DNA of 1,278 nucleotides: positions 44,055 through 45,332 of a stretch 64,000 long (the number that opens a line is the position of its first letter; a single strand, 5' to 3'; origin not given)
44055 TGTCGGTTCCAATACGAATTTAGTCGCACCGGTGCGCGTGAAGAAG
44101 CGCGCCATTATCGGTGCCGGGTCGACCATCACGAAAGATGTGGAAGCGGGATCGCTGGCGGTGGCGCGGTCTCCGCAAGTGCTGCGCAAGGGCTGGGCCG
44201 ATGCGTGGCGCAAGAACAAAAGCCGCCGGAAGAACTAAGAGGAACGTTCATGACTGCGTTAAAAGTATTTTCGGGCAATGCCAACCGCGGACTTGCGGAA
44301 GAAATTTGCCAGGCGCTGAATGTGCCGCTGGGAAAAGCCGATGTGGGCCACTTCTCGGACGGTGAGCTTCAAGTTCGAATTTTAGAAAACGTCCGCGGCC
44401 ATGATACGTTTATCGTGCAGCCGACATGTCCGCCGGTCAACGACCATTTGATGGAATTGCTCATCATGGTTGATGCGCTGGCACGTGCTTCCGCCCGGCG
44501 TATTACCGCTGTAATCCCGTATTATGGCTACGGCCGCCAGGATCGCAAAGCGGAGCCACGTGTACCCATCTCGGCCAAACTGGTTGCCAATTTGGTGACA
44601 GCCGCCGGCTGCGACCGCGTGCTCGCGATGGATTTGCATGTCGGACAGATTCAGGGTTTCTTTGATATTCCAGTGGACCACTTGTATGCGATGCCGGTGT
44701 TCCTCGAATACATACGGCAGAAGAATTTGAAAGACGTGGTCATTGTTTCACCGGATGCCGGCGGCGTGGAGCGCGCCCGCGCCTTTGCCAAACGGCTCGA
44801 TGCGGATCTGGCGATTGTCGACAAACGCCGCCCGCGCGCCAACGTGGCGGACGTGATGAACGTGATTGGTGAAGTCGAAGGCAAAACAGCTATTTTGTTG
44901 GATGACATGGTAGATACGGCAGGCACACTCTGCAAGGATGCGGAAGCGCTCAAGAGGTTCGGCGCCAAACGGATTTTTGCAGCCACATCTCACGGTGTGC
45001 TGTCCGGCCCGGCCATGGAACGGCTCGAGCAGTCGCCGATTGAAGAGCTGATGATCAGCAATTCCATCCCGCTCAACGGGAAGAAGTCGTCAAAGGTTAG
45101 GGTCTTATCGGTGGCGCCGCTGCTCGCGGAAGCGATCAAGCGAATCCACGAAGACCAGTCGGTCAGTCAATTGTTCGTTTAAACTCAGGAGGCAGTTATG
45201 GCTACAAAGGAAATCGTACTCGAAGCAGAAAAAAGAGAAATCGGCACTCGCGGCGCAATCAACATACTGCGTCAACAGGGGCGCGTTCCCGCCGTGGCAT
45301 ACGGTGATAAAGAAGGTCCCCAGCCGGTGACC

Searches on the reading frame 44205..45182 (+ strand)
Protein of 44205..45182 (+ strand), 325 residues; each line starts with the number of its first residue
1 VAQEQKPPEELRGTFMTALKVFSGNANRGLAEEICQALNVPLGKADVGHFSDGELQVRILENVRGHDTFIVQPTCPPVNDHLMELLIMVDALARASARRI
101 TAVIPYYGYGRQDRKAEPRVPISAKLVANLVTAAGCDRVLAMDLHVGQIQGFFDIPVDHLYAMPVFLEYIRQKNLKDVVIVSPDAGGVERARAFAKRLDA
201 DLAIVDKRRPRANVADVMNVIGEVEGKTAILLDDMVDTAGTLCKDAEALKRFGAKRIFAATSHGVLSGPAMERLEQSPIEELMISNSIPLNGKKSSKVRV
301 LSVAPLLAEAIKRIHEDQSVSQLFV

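Call 81: search_protein_families(library=pfam, proteins=[window:44205-45182:+], max_evalue=0.00001)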
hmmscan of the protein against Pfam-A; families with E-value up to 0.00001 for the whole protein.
window:44205-45182:+ (325 aa): 3 families
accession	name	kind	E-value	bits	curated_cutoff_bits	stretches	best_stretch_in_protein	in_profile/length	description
PF13793.12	Pribosyltran_N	-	6.7e-55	184.4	25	1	19-135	1-117/117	N-terminal domain of ribose phosphate pyrophosphokinase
PF14572.12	Pribosyl_synth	-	5.6e-32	111.6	27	1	217-324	74-183/184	Phosphoribosyl synthetase-associated domain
PF00156.33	Pribosyltran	-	1e-19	70.8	26.3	1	168-269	21-130/158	Phosphoribosyl transferase domain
